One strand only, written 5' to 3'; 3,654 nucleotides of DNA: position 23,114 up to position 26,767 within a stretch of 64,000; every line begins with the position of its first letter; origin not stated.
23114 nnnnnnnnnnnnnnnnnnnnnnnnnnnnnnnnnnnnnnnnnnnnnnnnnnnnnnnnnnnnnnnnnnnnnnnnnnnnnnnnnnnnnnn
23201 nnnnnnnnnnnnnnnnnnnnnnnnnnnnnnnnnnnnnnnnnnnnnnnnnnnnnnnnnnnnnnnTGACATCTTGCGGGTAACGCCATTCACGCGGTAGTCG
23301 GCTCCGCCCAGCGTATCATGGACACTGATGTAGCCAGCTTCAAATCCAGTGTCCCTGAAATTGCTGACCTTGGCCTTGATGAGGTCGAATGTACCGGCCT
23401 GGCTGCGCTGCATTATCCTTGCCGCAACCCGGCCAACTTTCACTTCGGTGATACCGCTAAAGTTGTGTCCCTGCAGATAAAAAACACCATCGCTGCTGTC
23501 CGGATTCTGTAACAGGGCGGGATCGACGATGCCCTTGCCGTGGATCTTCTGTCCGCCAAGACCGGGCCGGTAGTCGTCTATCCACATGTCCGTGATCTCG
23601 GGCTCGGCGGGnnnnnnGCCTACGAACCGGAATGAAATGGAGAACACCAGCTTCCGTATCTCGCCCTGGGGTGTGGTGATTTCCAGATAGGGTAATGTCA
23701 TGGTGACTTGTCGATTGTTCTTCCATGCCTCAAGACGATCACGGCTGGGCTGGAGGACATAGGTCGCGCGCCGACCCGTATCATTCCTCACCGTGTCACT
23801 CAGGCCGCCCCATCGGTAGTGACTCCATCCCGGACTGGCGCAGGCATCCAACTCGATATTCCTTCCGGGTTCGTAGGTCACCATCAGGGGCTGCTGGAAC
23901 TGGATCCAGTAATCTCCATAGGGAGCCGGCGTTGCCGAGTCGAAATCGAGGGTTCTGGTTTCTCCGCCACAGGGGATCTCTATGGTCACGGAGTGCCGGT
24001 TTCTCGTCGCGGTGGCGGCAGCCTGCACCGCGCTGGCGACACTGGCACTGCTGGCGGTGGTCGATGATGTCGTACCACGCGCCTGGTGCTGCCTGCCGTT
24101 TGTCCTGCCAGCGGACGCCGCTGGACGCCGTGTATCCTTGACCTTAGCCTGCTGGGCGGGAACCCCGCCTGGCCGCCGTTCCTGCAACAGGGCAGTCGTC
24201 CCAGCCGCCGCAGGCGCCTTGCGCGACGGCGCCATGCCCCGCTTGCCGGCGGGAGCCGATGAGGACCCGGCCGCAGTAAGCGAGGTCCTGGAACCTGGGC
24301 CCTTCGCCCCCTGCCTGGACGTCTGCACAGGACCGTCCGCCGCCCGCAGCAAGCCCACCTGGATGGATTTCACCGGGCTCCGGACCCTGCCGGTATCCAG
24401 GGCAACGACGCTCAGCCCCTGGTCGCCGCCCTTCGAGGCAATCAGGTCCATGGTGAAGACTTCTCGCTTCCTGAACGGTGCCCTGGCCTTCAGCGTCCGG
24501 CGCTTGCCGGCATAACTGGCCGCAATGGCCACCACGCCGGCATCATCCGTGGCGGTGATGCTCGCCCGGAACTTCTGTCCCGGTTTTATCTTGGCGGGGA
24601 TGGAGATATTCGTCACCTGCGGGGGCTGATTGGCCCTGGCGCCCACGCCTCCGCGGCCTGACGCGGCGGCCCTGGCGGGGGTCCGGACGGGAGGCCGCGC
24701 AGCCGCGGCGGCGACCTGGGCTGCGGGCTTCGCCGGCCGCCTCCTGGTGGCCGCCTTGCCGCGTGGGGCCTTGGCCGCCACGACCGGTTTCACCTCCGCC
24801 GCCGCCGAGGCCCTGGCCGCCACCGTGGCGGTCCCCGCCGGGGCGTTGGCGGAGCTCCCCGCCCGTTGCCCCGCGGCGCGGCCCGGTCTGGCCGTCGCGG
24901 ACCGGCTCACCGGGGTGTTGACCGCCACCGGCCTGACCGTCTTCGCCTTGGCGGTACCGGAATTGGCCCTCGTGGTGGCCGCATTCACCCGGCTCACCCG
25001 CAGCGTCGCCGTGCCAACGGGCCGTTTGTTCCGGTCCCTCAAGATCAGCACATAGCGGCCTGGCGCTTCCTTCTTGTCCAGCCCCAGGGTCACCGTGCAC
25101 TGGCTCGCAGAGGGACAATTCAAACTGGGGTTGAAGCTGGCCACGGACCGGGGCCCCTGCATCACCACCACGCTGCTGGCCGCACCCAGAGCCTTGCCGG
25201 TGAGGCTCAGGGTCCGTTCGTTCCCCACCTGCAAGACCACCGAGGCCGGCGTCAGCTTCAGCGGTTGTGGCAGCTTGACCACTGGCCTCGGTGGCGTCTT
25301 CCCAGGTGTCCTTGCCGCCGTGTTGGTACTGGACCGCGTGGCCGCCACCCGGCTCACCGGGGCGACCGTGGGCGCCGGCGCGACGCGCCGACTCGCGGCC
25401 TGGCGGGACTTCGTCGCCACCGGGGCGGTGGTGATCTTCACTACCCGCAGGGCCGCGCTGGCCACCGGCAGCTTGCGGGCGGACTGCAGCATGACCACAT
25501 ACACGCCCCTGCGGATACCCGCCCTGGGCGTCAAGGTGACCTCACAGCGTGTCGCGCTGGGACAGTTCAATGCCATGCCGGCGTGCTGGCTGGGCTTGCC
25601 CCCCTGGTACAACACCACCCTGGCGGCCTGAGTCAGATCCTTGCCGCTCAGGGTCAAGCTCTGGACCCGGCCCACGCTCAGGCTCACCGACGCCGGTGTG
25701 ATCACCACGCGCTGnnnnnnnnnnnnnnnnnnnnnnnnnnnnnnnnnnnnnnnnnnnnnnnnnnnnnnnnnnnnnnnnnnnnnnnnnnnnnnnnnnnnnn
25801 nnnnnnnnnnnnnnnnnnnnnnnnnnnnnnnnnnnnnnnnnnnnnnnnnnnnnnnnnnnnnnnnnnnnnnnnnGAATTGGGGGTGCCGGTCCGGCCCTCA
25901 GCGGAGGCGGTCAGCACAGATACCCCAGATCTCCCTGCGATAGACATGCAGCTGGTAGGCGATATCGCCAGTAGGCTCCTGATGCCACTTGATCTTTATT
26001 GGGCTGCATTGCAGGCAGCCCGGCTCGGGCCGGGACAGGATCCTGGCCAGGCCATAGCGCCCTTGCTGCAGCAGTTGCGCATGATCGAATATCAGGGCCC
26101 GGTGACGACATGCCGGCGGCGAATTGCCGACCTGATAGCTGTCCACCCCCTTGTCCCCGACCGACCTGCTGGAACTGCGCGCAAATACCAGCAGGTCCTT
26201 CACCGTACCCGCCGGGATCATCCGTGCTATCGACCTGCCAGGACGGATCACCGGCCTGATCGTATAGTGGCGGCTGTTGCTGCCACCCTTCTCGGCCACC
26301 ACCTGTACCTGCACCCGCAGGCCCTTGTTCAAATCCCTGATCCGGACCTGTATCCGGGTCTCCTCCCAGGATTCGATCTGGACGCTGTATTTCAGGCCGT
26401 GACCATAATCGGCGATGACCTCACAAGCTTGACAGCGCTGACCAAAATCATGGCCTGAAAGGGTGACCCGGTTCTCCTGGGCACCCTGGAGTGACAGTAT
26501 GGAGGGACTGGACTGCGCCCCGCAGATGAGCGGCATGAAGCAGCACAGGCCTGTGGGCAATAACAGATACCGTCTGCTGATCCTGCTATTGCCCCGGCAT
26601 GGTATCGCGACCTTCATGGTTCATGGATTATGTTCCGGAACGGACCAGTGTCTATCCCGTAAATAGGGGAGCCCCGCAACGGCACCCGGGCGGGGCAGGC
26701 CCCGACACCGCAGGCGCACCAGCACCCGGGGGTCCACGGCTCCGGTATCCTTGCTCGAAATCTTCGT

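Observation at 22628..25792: Giant secreted protein: tandem Ig-like modules separated by histone-H1/AlgP-like basic Ala-Pro-Arg-Lys linkers, plus about 450-aa unknown C-terminal domain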

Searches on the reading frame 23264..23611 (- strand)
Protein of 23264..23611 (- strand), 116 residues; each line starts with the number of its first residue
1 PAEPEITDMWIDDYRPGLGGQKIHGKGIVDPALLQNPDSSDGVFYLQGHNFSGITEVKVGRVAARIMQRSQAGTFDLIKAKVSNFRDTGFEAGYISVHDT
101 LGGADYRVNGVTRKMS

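Call 62: search_protein_families(library=pfam, proteins=[window:23264-23611:-], max_evalue=10)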
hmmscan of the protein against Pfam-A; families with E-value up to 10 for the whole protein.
window:23264-23611:- (116 aa): 0 families

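Call 75: find_related_loci(query=A11, collection=genome_contigs, flank=8000)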
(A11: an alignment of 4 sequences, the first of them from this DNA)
Query A11 (113 aa) in genome_contigs; peptide patterns used: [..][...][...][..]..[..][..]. (x = any residue, [..] = any of these).
18 stretches matched a pattern, but none encodes a relative of the query by tblastn (E <= 1e-3).

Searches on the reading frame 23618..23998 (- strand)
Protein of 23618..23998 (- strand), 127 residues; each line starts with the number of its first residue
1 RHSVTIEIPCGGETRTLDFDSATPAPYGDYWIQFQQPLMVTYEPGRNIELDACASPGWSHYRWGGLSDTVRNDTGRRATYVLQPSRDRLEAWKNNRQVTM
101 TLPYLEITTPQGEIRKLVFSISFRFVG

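Call 62: search_protein_families(library=pfam, proteins=[window:23618-23998:-], max_evalue=10)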
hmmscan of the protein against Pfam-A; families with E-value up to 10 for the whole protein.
window:23618-23998:- (127 aa): 0 families
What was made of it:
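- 23618..23998 (-): Head subdomain 1 (residues 626-752): a beta domain with a conserved Cys pair and an InlB-B-repeat / Flg_new_2-like motif. The direct Pfam scan is negative (call 62).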

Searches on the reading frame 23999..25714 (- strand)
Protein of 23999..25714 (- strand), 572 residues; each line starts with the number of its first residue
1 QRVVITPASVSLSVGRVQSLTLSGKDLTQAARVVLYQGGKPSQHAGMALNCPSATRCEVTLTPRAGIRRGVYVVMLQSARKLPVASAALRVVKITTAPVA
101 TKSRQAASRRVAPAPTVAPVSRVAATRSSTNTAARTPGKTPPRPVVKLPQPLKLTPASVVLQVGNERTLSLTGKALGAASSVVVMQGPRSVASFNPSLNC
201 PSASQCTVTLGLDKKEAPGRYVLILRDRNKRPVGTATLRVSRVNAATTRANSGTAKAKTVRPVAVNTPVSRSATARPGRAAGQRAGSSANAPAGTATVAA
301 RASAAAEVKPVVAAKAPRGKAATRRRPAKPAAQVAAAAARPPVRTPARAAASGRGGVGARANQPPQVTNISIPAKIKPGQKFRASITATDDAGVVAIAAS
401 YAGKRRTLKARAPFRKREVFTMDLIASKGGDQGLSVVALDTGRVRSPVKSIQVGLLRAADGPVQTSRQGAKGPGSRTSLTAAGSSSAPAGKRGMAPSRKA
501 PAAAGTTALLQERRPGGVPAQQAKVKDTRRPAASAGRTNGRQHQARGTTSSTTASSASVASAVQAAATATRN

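Call 60: search_solved_structures(query=window:23999-25714:-, max_evalue=1)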
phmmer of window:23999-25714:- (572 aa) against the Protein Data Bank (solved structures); distinct sequences matched with E-value up to 1: 1.
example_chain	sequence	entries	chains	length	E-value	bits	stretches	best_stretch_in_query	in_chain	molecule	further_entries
6h5t_A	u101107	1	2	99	0.099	15.1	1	260-331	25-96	Intersectin-1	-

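Call 94: predict_structure(alignment_id=A14)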
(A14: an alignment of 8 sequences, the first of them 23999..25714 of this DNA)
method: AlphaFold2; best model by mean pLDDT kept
length: 572 residues; sequences in the alignment: 8
mean_pLDDT: 66.8   pTM: 0.33
mean pLDDT of the five models: 66.8, 64.4, 64.2, 63.7, 63.4
residues with pLDDT >= 90: 203; 70-90: 83; 50-70: 29; < 50: 257
segments of 3 or more residues with pLDDT < 50: 105-109, 111-118, 120-135, 137-139, 247-361, 460-494, 499-525, 528-547, 549-572
pLDDT, mean of each block of 10 residues (from residue 1): 91 94 95 96 96 96 95 97 95 82 50 47 41 44 62 86 91 93 92 92 95 90 95 92 58 34 37 41 42 39 36 39 42 41 42 37 81 92 92 86 90 80 90 90 86 73 34 40 41 48 40 41 46 42 45 37 41 46
secondary structure, 60 per line:
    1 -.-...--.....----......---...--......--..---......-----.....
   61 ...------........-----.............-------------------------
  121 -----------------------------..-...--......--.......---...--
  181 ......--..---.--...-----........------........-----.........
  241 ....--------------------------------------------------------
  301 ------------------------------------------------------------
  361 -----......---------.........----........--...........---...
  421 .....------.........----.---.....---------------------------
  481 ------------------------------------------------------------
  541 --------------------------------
elements in order: E4-6 E9-13 E18-23 E32-37 E45-50 E56-63 E70-77 E83-95 E153-155 E158-163 E166-172 E181-186 E197-199 E205-212 E219-226 E232-244 E366-371 E381-389 E394-401 E404-414 E418-425 E432-440 E449-453
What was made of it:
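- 25433..25714 (-): Ig-like module 1 (ORF residues 54-147), with a conserved Cys pair (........). pLDDT 91-97 and all-beta (call 94).
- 24341..24625 (-): Ig-like module 3 (residues 417-511), a different sequence family (motif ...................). pLDDT 80-92 and all-beta (call 94).
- On Ig-like beta-sandwich fold (E-set-like): AlphaFold2 modules at pLDDT 80-97 and all-beta (call 94).
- Checked: The other 257 residues have pLDDT below 50 and no secondary structure (call 94).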

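Call 96: fold_search(model_id=the predicted structure, library=pdb)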
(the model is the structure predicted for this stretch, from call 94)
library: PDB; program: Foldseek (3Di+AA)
matches with E <= 10: 1972; with E <= 0.001: 434
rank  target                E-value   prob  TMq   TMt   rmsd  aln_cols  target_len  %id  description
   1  4y61_A                2.7e-09  1.00  0.16  0.20  26.7       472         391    9  Crystal structure of the complex between Slitrk2 LRR1 and PTP delta Ig1-Fn1 (released 2015-06-03)
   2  4ofy_D                8.6e-09  1.00  0.14  0.18  29.2       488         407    9  Crystal Structure of the Complex of SYG-1 D1-D2 and SYG-2 D1-D4 (released 2014-02-19)
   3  4yfd_A                1.6e-08  1.00  0.15  0.17  23.0       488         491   10  Crystal structure PTP delta Ig1-Fn2 in complex with IL-1RAcP (released 2015-05-06)
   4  5xwt_A                2.2e-08  1.00  0.14  0.19  23.3       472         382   10  Crystal structure of PTPdelta Ig1-Fn1 in complex with SALM5 LRR-Ig (released 2018-06-06)
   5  5xwt_C                2.5e-08  1.00  0.13  0.19  24.1       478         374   10  Crystal structure of PTPdelta Ig1-Fn1 in complex with SALM5 LRR-Ig (released 2018-06-06)
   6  5xwu_C                2.7e-08  1.00  0.14  0.23  23.6       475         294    9  Crystal structure of PTPdelta Ig1-Ig3 in complex with SALM2 LRR-Ig (released 2018-06-06)
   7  4yh7_A                3.1e-08  1.00  0.16  0.16  23.1       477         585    9  Crystal structure of PTPdelta ectodomain in complex with IL1RAPL1 (released 2015-05-06)
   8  3b43                  3.1e-08  1.00  0.13  0.13  27.9       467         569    9  I-band fragment I65-I70 from titin (released 2008-01-22)
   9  5xnp_D                3.3e-08  1.00  0.15  0.24  24.3       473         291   10  Crystal structures of human SALM5 in complex with human PTPdelta (released 2018-01-24)
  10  7ahs_A                4.2e-08  1.00  0.12  0.24  31.8       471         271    7  titin-N2A Ig81-Ig83 (released 2021-03-24)
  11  3lcy_C                8.2e-08  1.00  0.12  0.29  18.9       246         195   13  Titin Ig tandem domains A164-A165 (released 2011-05-25)
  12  4pbx                  1.3e-07  1.00  0.14  0.14  21.4       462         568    9  Crystal structure of the six N-terminal domains of human receptor protein tyrosine phosphatase sigma (released 2014-11-12)
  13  5jde_A                1.5e-07  1.00  0.12  0.24  28.5       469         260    5  Crystal structure of I9-I11 tandem from titin (P1) (released 2016-09-14)
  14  7ahs_B                2.0e-07  1.00  0.12  0.24  29.8       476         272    7  titin-N2A Ig81-Ig83 (released 2021-03-24)
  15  2nzi_A                2.2e-07  1.00  0.12  0.21  27.5       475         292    8  Crystal structure of domains A168-A170 from titin (released 2007-02-13)
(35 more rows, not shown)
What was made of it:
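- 25433..25714 (-): Tandem-Ig Foldseek hits (call 96).
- On Ig-like beta-sandwich fold (E-set-like): 434 Foldseek PDB hits at E<=1e-3, and the listed top hits are almost all tandem Ig/Fn3 proteins at probability 1.00 (call 96).
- Closest known: Modular bacterial surface or exported proteins built of tandem Ig-like. Same: The fold matches include SGBP-B and titin-like tandem Ig proteins (call 96).
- Checked: Foldseek against the PDB gives 434 hits at E<=1e-3; the top 50 listed are almost all tandem Ig/Fn3 proteins at probability 1.00 (call 96).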

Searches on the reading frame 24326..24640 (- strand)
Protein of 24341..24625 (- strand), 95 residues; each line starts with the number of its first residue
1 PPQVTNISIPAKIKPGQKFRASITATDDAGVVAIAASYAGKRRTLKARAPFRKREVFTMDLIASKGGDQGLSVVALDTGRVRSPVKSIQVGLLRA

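Call 62: search_protein_families(library=pfam, proteins=[window:24341-24625:-], max_evalue=10)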
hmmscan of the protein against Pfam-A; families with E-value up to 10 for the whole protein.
window:24341-24625:- (95 aa): 2 families
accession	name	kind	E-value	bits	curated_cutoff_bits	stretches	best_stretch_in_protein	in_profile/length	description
PF19271.4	Nis1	-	0.019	16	27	1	3-27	4-28/114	Nis1 family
PF12790.13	T6SS-SciN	-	0.23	11.7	27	1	13-40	65-92/120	Type VI secretion lipoprotein, VasD, EvfM, TssJ, VC_A0113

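Call 72: find_related_loci(query=A10, collection=metagenome_contigs, flank=10000)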
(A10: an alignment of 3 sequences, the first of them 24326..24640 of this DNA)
Query A10 (105 aa) in metagenome_contigs; peptide patterns used: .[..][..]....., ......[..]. (x = any residue, [..] = any of these).
600 stretches matched a pattern, but none encodes a relative of the query by tblastn (E <= 1e-3).

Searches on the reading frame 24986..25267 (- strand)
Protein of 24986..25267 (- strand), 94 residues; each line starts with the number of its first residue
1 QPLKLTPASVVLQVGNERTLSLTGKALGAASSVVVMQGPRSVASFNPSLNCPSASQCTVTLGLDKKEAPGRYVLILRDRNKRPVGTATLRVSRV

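Call 62: search_protein_families(library=pfam, proteins=[window:24986-25267:-], max_evalue=10)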
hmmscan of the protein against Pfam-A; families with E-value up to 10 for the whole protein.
window:24986-25267:- (94 aa): 1 family
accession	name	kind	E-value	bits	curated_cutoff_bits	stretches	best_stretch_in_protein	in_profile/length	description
PF13629.12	T2SS-T3SS_pil_N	-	0.042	14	23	1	13-42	35-64/72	Pilus formation protein N terminal region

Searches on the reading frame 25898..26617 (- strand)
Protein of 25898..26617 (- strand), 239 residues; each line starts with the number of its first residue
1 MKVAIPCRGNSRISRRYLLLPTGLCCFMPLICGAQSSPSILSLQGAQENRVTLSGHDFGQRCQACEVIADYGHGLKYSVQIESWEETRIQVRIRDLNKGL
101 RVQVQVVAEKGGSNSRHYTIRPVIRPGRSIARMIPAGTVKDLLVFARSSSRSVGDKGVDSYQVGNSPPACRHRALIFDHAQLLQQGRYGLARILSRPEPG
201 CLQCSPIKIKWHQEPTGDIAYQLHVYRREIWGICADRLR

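Call 3: search_protein_families(library=pfam, proteins=[window:25898-26617:-], max_evalue=0.1)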
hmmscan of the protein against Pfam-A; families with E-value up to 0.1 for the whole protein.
window:25898-26617:- (239 aa): 0 families

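Call 4: search_protein_families(library=ncbifam, proteins=[window:25898-26617:-], max_evalue=0.1)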
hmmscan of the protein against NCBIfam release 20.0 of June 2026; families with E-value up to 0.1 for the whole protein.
window:25898-26617:- (239 aa): 0 families
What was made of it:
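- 25898..26617 (-): Upstream gene for a small Cys-rich exported protein (239-aa ORF; 212 aa in the JGI call). A promoter-like site lies at 26627-26654. No Pfam or NCBIfam match (calls 3, 4).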

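Call 93: search_protein_families(library=padloc, proteins=[window:25898-26617:-], max_evalue=0.01)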
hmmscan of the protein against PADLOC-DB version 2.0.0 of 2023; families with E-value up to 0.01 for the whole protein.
window:25898-26617:- (239 aa): 0 families
